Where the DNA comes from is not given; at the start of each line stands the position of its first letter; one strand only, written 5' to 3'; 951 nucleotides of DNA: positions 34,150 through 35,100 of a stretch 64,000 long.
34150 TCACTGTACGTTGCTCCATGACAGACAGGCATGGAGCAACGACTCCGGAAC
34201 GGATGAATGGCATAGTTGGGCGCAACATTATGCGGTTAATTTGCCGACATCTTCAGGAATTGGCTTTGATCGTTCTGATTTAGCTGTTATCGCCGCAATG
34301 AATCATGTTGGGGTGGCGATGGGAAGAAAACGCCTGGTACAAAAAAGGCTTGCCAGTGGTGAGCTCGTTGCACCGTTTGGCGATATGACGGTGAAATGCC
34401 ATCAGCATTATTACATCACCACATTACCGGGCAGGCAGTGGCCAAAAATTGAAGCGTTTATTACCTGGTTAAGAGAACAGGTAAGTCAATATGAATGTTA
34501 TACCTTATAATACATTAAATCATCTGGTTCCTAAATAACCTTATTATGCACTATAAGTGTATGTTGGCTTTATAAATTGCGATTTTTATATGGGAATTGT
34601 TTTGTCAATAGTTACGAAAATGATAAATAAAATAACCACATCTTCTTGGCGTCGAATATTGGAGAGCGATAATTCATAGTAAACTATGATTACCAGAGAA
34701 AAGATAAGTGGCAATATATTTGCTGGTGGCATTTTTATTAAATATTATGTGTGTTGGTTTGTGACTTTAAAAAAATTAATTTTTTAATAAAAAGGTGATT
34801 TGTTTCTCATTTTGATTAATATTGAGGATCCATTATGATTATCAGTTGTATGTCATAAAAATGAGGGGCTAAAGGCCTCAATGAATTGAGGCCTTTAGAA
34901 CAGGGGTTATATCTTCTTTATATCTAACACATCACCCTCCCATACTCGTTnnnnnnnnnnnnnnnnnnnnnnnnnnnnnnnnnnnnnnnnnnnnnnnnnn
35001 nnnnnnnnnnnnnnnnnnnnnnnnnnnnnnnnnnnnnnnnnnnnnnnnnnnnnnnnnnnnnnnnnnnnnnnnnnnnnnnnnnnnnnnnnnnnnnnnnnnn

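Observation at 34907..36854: Divergent pair of FimB/FimE-like recombinases separated by a 750-bp AT-rich regulatory region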

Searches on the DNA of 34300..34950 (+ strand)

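Call 78: search_dna_similar(query=window:34300-34950:+, collection=ecoli_genomes, mode=near, rows=spread, max_rows=14)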
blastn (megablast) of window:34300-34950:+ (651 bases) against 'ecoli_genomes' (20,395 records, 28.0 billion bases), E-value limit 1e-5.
Records with a match: 2707; places in all: 2903; records where one place covers at least 80% of the query: 236.
Genomes with a match: 2707 of 5426; with a place that covers at least 80% of the query: 236. Places per genome that has any: lowest 1, median 1, highest 2. On chromosomes: 2903 places; on plasmids: 0.
Best place of each record, by identity: >=99% 30; 95-99% 2593; 90-95% 84.
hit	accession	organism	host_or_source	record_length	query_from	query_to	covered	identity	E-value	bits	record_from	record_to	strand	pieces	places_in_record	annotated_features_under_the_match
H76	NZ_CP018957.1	Escherichia coli strain Ecol_316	Homo sapiens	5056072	1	651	100%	100.0%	0e+0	1203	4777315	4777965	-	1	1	dsdC: DNA-binding transcriptional regulator DsdC | ipuB: tyrosine-type DNA invertase IpuB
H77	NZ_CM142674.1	Escherichia coli strain UID2309220036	Homo sapiens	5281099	1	651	100%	97.1%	0e+0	1096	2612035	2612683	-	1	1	dsdC: DNA-binding transcriptional regulator DsdC | ipuB: tyrosine-type DNA invertase IpuB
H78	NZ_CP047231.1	Escherichia coli strain BL21-AI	missing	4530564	1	185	28%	97.8%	5e-84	320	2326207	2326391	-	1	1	dsdC: DNA-binding transcriptional regulator DsdC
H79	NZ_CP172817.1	Escherichia coli strain HS-01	Homo sapiens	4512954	1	185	28%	97.8%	5e-84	320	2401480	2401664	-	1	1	LysR substrate-binding domain-containing protein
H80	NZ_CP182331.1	Escherichia coli strain A65EC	-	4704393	1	185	28%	97.8%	5e-84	320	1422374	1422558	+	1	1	dsdC: DNA-binding transcriptional regulator DsdC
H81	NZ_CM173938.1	Escherichia coli strain E143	Homo sapiens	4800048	1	185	28%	97.8%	5e-84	320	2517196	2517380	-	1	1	dsdC: DNA-binding transcriptional regulator DsdC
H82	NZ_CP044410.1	Escherichia coli strain ecMN1F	Coffea arabica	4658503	1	185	28%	97.3%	3e-82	315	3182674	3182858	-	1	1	dsdC: DNA-binding transcriptional regulator DsdC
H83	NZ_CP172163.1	Escherichia coli strain GF50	chicken meat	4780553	1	185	28%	97.3%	3e-82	315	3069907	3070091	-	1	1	dsdC: DNA-binding transcriptional regulator DsdC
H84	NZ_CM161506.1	Escherichia coli strain D53-1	Canis lupus familiaris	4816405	1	185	28%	97.3%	3e-82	315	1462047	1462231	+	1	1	dsdC: DNA-binding transcriptional regulator DsdC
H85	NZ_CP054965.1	Escherichia coli strain STIN_95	Shatin WWTPs_95 WWTPs influent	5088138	1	185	28%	96.8%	1e-80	309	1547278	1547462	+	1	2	dsdC: DNA-binding transcriptional regulator DsdC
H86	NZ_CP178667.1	Escherichia coli strain VTB96937v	Chicken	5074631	1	185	28%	96.8%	1e-80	309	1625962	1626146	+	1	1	dsdC: DNA-binding transcriptional regulator DsdC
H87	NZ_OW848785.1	Escherichia coli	Homo sapiens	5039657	1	185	28%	96.8%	1e-80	309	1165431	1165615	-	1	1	dsdC: DNA-binding transcriptional regulator DsdC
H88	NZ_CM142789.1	Escherichia coli strain GPEC1186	chicken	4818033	1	185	28%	95.7%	3e-77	298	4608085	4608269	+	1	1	dsdC: DNA-binding transcriptional regulator DsdC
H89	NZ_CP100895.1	Escherichia coli strain ET846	Hoplobatrachus rugulosus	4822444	1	161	25%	98.1%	3e-72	281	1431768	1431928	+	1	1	dsdC: DNA-binding transcriptional regulator DsdC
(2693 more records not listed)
